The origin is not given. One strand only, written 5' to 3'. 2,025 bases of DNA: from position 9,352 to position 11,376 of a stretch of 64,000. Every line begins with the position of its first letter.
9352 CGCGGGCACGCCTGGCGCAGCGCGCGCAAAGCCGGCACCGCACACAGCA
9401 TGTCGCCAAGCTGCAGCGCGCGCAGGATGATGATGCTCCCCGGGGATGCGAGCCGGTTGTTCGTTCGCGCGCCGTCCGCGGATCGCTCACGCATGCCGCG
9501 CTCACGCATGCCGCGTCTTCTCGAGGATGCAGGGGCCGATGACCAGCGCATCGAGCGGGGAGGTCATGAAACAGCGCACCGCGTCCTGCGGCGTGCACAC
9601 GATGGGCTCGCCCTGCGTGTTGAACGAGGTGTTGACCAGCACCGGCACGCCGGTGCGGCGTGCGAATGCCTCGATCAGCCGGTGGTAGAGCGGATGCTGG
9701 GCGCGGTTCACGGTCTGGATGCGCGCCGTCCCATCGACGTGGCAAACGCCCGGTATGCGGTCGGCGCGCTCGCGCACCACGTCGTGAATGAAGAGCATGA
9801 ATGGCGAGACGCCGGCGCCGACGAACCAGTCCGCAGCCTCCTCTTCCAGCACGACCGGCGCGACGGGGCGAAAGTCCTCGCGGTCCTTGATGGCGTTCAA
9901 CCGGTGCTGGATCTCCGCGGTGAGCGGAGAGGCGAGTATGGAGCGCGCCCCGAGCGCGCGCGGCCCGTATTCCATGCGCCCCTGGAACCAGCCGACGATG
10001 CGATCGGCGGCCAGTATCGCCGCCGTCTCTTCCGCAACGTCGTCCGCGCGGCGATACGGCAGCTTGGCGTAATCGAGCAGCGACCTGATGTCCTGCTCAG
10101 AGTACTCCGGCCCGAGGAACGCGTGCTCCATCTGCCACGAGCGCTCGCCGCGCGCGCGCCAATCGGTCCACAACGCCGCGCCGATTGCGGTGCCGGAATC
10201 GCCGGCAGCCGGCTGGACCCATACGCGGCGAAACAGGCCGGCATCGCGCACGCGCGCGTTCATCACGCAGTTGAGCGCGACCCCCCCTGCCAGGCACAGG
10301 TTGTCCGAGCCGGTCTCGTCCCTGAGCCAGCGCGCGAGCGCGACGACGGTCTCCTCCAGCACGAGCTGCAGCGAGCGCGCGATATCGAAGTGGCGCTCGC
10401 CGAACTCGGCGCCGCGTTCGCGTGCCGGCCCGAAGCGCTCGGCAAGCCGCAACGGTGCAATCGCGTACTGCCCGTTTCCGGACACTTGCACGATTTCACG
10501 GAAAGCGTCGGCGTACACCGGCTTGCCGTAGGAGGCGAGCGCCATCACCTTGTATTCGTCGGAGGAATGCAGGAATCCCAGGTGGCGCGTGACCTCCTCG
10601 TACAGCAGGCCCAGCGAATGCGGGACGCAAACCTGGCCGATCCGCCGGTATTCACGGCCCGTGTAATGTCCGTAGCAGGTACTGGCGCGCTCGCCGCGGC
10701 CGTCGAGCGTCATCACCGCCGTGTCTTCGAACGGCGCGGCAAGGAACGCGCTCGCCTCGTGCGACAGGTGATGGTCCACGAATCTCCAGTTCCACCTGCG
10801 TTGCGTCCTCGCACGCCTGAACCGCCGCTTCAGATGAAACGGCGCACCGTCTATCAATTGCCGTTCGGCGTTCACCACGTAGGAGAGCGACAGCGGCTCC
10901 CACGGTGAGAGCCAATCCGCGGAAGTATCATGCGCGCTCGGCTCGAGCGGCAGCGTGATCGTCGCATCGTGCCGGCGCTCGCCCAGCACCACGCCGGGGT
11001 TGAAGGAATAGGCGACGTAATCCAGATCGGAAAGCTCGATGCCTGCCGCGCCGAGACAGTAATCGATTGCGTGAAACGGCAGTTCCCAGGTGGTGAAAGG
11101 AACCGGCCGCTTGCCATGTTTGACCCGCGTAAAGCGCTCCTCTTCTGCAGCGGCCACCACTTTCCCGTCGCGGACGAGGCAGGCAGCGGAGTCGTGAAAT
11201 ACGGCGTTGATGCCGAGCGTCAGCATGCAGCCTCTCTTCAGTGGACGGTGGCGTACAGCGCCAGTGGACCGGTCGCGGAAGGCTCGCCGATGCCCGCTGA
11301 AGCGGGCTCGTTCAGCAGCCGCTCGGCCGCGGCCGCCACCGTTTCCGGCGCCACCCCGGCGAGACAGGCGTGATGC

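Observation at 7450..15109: Tightly coupled glycoconjugate operon with an O-carbamoyltransferase sandwiched between two GT9 enzymes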

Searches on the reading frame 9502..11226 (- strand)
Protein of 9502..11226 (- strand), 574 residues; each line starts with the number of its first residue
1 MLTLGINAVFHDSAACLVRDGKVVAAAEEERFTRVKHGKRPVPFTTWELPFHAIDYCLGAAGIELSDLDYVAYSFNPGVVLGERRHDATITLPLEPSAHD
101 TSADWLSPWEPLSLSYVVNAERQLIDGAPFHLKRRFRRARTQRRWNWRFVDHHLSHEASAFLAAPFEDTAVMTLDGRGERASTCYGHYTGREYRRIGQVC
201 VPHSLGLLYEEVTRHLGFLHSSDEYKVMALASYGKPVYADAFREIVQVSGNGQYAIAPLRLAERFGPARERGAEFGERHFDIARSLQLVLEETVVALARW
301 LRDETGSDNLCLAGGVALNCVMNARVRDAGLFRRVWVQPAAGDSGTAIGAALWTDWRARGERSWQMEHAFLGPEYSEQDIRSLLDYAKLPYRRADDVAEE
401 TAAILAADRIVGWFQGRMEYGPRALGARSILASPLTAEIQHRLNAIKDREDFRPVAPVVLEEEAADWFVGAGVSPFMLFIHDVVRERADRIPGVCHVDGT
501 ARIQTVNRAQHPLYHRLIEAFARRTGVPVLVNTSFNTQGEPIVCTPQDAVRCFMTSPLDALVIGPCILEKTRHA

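Call 5: search_protein_families(library=pfam, proteins=[window:9502-11226:-], max_evalue=0.001)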
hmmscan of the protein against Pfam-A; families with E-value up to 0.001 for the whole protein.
window:9502-11226:- (574 aa): 3 families
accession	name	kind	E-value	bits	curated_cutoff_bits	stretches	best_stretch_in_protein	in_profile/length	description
PF16861.10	Carbam_trans_C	-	1.9e-71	239.5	27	1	402-570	1-170/170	Carbamoyltransferase C-terminus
PF02543.21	Carbam_trans_N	-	1.2e-63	216.1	24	1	4-352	3-346/346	Carbamoyltransferase N-terminus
PF00814.31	TsaD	-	6.1e-06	26.6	24.8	0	152-327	89-238/264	tRNA N6-adenosine threonylcarbamoyltransferase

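Call 6: search_protein_families(library=ncbifam, proteins=[window:9502-11226:-], max_evalue=0.001)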
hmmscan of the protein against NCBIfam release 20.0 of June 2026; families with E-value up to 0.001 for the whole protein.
window:9502-11226:- (574 aa): 4 families
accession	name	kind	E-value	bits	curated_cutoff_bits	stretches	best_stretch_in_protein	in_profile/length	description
NF041651.1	nodul_NodU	equivalog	2.3e-58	198.3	1000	1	288-542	284-529/556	nodulation protein NodU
TIGR03722.2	arch_KAE1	equivalog_domain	2.8e-05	23.4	375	0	4-79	2-79/323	KEOPS complex N(6)-L-threonylcarbamoyladenine synthase Kae1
TIGR03723.1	T6A_TsaD_YgjD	equivalog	4.9e-05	22.6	296.1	0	150-329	107-282/314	tRNA (adenosine(37)-N6)-threonylcarbamoyltransferase complex transferase subunit TsaD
TIGR00143.1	hypF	equivalog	0.00041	18.6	466.1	0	276-352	658-738/741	carbamoyltransferase HypF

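Call 7: find_encoding_contigs(protein=window:9502-11226:-, flank=10000, max_places=6)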
Protein window:9502-11226:- (574 aa): no gene with exactly this product is on record in the collection.

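Call 8: find_homologous_proteins(query=window:9502-11226:-, max_evalue=1e-20)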
Query window:9502-11226:- (574 aa): 8000 proteins with E <= 1e-20 among 8000 candidates; the best 120 are listed.
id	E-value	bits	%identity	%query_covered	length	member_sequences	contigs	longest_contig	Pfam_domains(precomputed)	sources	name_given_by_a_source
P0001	0.0e+0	1226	91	100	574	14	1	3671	PF02543.22,PF16861.11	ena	-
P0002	0.0e+0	1172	87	100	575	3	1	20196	PF02543.22,PF00814.32,PF16861.11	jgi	jgi:carbamoyltransferase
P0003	0.0e+0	1120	83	99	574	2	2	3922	PF02543.22,PF16861.11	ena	-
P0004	0.0e+0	1117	83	100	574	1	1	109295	PF02543.22,PF00814.32,PF16861.11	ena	-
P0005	0.0e+0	1114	83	100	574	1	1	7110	PF02543.22,PF16861.11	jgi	jgi:carbamoyltransferase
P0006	0.0e+0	1114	82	99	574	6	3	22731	PF02543.22,PF16861.11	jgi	jgi:carbamoyltransferase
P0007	0.0e+0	1112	83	100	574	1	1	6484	PF02543.22,PF00814.32,PF16861.11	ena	-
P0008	0.0e+0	1110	83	100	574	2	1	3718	PF02543.22,PF16861.11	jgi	jgi:carbamoyltransferase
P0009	0.0e+0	1110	83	100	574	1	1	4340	PF02543.22,PF00814.32,PF16861.11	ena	-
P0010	0.0e+0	1108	83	100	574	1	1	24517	PF02543.22,PF00814.32,PF16861.11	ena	-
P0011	0.0e+0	1101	83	100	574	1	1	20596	PF02543.22,PF00814.32,PF16861.11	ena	-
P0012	0.0e+0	1086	82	100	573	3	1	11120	PF02543.22,PF16861.11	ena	-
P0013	0.0e+0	1084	82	99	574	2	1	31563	PF02543.22,PF00814.32,PF16861.11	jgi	jgi:carbamoyltransferase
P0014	0.0e+0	1082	80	100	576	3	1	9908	PF02543.22,PF16861.11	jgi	jgi:carbamoyltransferase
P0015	0.0e+0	1082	82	100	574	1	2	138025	PF02543.22,PF00814.32,PF16861.11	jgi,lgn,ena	-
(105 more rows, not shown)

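Call 9: find_related_loci(query=window:9502-11226:-, collection=genome_contigs, flank=10000)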
Query window:9502-11226:- (574 aa) in genome_contigs; peptide patterns used: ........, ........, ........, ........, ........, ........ (x = any residue, [..] = any of these).
600 stretches matched a pattern (row limit reached: there are more); 599 encode a relative of the query (tblastn E <= 1e-3); the best 80 are kept; 80 distinct loci.
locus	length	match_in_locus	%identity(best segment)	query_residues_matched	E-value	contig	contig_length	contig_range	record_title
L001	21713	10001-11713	67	1-570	0e+0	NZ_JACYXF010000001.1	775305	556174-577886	Noviherbaspirillum malthae strain CC-AFH3 Scaffold1_1, whole genome shotgun sequence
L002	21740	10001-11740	67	1-574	0e+0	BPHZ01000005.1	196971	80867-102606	MAG: Herpetosiphonaceae bacterium KatS3mg057 DNA, contig_16725, whole genome shotgun sequence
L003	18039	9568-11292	65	3-570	0e+0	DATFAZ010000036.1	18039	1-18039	MAG TPA_asm: Noviherbaspirillum sp. isolate SMAG_U8515 k141_352770, whole genome shotgun sequence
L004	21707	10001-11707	67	3-570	0e+0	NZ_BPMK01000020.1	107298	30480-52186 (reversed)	Noviherbaspirillum aridicola strain NCCP-691 sequence20, whole genome shotgun sequence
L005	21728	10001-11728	68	1-570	0e+0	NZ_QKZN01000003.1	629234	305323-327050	Cupriavidus phytorum strain MLR2-44 Ga0215867_103, whole genome shotgun sequence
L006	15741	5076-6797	65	1-572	0e+0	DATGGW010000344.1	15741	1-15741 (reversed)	MAG TPA_asm: Ktedonobacteraceae bacterium isolate SMAG_U9764 k141_90219, whole genome shotgun sequence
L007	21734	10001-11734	66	1-570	0e+0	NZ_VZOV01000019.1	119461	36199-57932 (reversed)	Cupriavidus gilardii strain CCUG 38401 contig_0000019, whole genome shotgun sequence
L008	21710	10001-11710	65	1-570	0e+0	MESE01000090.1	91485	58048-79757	MAG: Burkholderiales bacterium RIFCSPLOWO2_02_FULL_57_36 rifcsplowo2_02_scaffold_347, whole genome shotgun sequence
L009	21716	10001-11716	65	1-571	0e+0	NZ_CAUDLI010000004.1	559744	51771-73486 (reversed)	Ralstonia sp. LMG 32965 4, whole genome shotgun sequence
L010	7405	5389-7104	65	1-571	0e+0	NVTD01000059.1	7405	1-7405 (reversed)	MAG: Candidatus Wolfebacteria bacterium isolate NORP124 Contig_source1383C_26158, whole genome shotgun sequence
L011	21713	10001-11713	64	1-570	0e+0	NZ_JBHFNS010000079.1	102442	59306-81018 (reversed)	Floridaenema fluviatile BLCC-F154 k141_2168, whole genome shotgun sequence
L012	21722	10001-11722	63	1-572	0e+0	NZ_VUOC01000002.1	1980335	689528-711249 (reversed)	Chitinophaga agrisoli strain BN140078 contig_2, whole genome shotgun sequence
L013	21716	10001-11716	66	1-571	0e+0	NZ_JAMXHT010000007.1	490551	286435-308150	Ralstonia soli strain 21MJYT02-11 Scaffold7, whole genome shotgun sequence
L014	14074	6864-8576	66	1-570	0e+0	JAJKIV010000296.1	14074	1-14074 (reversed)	MAG: Gemmatimonas sp. isolate b76_HoplandSoilSeptJan k101_4287265, whole genome shotgun sequence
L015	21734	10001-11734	66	1-570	0e+0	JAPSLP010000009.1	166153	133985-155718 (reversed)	MAG: Cupriavidus sp. isolate RH59_bin.035 NODE_105_length_166153_cov_13.068128, whole genome shotgun sequence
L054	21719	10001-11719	64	1-570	0e+0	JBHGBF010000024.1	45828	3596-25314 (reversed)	MAG: Acidobacteriota bacterium isolate SBS.BIN.3 SBSBIN3_contig_24, whole genome shotgun sequence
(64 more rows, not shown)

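Call 18: search_protein_families(library=pfam, proteins=[L009:4953-5576:+, L002:6258-7916:+, L002:9069-9929:+, L002:12837-13862:+, L054:15278-16840:+, L009:17680-19350:-, L002:11766-12833:+], max_evalue=0.001)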
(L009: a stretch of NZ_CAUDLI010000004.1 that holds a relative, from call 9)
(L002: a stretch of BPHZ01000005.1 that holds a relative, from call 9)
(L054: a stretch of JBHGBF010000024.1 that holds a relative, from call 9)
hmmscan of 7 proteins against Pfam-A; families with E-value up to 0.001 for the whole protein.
L009:4953-5576:+ (208 aa): 0 families

L002:6258-7916:+ (553 aa): 3 families
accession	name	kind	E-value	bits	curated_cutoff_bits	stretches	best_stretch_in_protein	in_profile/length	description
PF00294.29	PfkB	-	1.6e-30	107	25.8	1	71-374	3-299/302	pfkB family carbohydrate kinase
PF01467.32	CTP_transf_like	-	1.2e-20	74.5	21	1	411-537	1-133/133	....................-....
PF08543.17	Phos_pyr_kin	-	5.2e-05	23.2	27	1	254-358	121-225/246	Phosphomethylpyrimidine kinase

L002:9069-9929:+ (287 aa): 2 families
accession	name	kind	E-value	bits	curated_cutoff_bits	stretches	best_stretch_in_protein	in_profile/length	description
PF00535.33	Glycos_transf_2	-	1.3e-14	54.9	23.3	1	26-161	2-131/168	Glycosyl transferase family 2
PF13641.12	Glyco_tranf_2_3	-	2.3e-07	31.5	27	1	25-183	4-132/230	Glycosyltransferase like family 2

L002:12837-13862:+ (342 aa): 2 families
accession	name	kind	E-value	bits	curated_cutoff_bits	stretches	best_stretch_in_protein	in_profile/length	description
PF04055.27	Radical_SAM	-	2.9e-18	67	29.5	1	20-185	2-165/166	Radical SAM superfamily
PF13186.11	SPASM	-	1.1e-16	61.2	21.5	1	270-335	1-66/67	Iron-sulfur cluster-binding domain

L054:15278-16840:+ (521 aa): 4 families
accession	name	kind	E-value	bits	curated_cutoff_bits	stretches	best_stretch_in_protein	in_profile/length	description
PF07690.21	MFS_1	-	2.9e-42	145.3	33.4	2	342-514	9-183/347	Major Facilitator Superfamily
PF12832.13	MFS_1_like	-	1.6e-14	54.2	25.2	1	147-488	29-372/373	MFS_1 like family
PF01306.25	LacY_symp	-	8.2e-07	28.6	24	1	328-504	6-187/413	LacY proton/sugar symporter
PF13347.12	MFS_2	-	1.3e-05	24.4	27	1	178-484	63-387/427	MFS/sugar transport protein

L009:17680-19350:- (557 aa): 2 families
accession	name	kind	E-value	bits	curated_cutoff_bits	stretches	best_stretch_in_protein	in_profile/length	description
PF08240.17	ADH_N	-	4.5e-24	85.1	23.5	1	159-284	2-104/104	Alcohol dehydrogenase GroES-like domain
PF00107.32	ADH_zinc_N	-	7.2e-20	71.7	31.8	1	323-391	1-69/129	Zinc-binding dehydrogenase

L002:11766-12833:+ (356 aa): 4 families
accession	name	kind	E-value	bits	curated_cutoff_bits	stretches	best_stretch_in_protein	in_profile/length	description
PF00535.33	Glycos_transf_2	-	3.5e-28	99.1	23.3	1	32-164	1-128/168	Glycosyl transferase family 2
PF13641.12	Glyco_tranf_2_3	-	5.2e-15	56.5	27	1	30-247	2-225/230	Glycosyltransferase like family 2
PF10111.15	Glyco_tranf_2_2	-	2e-10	41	27.3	1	52-129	22-95/276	Glycosyltransferase like family 2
PF13632.12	Glyco_trans_2_3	-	2.7e-07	31.1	27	1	173-300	71-187/198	Glycosyl transferase family group 2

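Call 20: search_dna_similar(query=window:9502-11226:-, collection=plasmids, mode=protein, max_rows=30, max_evalue=1e-50)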
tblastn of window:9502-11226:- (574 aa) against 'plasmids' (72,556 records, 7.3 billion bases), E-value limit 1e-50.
Records with a match: 390; places in all: 515; records where one place covers at least 80% of the query: 352.
Best place of each record, by identity: 60-80% 13; <60% 377.
By first word of the organism name: Ralstonia 133; Burkholderia 44; Sinorhizobium 39; Streptomyces 28; Rhizobium 26; Bacillus 16; Deinococcus 15; Bradyrhizobium 13; Ensifer 8; Paraburkholderia 6; and 39 more.
By predicted mobility (MOB-suite, as given by PLSDB): non-mobilizable 172; mobilizable 143; conjugative 75.
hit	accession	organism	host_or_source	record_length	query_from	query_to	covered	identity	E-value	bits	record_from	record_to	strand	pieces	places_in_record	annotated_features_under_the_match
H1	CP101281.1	Burkholderia sp. FXe9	bacteria,soil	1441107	3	572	99%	65.7%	0e+0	725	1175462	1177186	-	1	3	carbamoyltransferase | glycosyltransferase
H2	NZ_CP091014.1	Burkholderia cenocepacia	-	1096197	3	572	99%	65.6%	0e+0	731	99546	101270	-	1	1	none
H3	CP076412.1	Ralstonia wenshanensis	soil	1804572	3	571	99%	65.5%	0e+0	768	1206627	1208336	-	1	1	carbamoyltransferase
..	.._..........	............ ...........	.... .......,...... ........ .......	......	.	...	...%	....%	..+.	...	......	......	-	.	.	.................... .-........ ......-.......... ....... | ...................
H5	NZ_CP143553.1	Burkholderia multivorans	Homo sapiens,bronchoalveolar lavage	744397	1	572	100%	64.6%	0e+0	723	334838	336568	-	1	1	carbamoyltransferase C-terminal domain-containing protein | glycosyltransferase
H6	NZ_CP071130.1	Caballeronia sp. M1242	Homo sapiens,ETA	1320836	1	570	99%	64.6%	0e+0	755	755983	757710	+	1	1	none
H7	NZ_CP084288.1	Caballeronia zhejiangensis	Anasa tristis,Cell culture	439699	1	570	99%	64.4%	0e+0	753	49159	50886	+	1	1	carbamoyltransferase C-terminal domain-containing protein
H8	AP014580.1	Burkholderia sp. RPE67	Riptortus pedestris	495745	1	570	99%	64.4%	0e+0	750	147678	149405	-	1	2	carbamoyltransferase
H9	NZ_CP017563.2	Paraburkholderia sprentiae WSM5005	Lebeckia ambigua,root nodule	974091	1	570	99%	64.4%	0e+0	747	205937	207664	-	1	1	carbamoyltransferase C-terminal domain-containing protein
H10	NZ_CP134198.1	Paraburkholderia sp. FT54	single cell,Rhizosphere soil of Tomato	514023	1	570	99%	64.4%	0e+0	742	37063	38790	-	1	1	carbamoyltransferase C-terminal domain-containing protein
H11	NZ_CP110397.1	Paraburkholderia sp. D15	lichen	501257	1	570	99%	64.1%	0e+0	748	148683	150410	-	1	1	carbamoyltransferase C-terminal domain-containing protein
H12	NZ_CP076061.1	Cupriavidus sp. EM10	Pure-cultured cell,sewage water sludge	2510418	1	570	99%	64.1%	0e+0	733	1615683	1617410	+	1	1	none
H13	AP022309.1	Burkholderia sp. SFA1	-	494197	1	570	99%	63.9%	0e+0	744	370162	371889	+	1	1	carbamoyltransferase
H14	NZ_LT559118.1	Nonomuraea gerenzanensis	-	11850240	1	570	99%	48.3%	1e-149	483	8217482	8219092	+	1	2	none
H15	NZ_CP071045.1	Streptomyces sp. CA-256286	sediment,muddy soil from torrent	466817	1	572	100%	47.8%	1e-152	492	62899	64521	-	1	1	carbamoyltransferase C-terminal domain-containing protein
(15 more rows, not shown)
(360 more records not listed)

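Call 21: get_annotated_region(hit=H4, flank=12000)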
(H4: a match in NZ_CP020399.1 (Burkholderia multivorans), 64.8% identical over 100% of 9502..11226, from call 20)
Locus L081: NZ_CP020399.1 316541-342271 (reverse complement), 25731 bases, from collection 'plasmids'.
description: Burkholderia multivorans strain FDAARGOS_246 plasmid unnamed, complete sequence
organism: Burkholderia multivorans (NCBI taxid 87883)
taxonomy: Bacteria; Pseudomonadota; Betaproteobacteria; Burkholderiales; Burkholderiaceae; Burkholderia; Burkholderia multivorans
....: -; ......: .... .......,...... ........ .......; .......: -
typing (MOB-suite, as given by PLSDB): non-mobilizable
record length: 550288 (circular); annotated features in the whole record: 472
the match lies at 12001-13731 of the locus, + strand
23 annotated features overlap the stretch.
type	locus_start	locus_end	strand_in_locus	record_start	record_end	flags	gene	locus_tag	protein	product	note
CDS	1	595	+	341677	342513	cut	-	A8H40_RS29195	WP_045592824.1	ABC transporter permease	GO:0055085 - transmembrane transport [Evidence IEA]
CDS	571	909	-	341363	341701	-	-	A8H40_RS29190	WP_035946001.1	hypothetical protein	-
CDS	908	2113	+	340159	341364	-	-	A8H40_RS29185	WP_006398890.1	zinc-dependent alcohol dehydrogenase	-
CDS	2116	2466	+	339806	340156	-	-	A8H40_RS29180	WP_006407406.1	four-helix bundle copper-binding protein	-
CDS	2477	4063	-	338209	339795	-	-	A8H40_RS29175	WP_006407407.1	ATP-binding protein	-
CDS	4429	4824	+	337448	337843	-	-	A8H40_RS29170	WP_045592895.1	hypothetical protein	-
CDS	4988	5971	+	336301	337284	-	-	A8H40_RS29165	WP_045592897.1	BON domain-containing protein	-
CDS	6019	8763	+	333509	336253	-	-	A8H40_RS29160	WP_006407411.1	ABC transporter transmembrane domain-containing protein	GO:0055085 - transmembrane transport [Evidence IEA]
CDS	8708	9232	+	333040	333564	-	-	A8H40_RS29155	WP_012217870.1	hypothetical protein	-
CDS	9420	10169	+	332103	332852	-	-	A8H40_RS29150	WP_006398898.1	SDR family oxidoreductase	-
CDS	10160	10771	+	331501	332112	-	-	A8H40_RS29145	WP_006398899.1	HAD-IIIA family hydrolase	-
CDS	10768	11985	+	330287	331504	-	-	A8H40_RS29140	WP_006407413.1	glycosyltransferase family 9 protein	-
CDS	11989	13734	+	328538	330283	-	-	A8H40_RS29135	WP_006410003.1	carbamoyltransferase C-terminal domain-containing protein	-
CDS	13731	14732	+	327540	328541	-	-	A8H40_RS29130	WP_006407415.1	glycosyltransferase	-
CDS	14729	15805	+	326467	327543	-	-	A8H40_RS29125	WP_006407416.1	glycosyltransferase family 9 protein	-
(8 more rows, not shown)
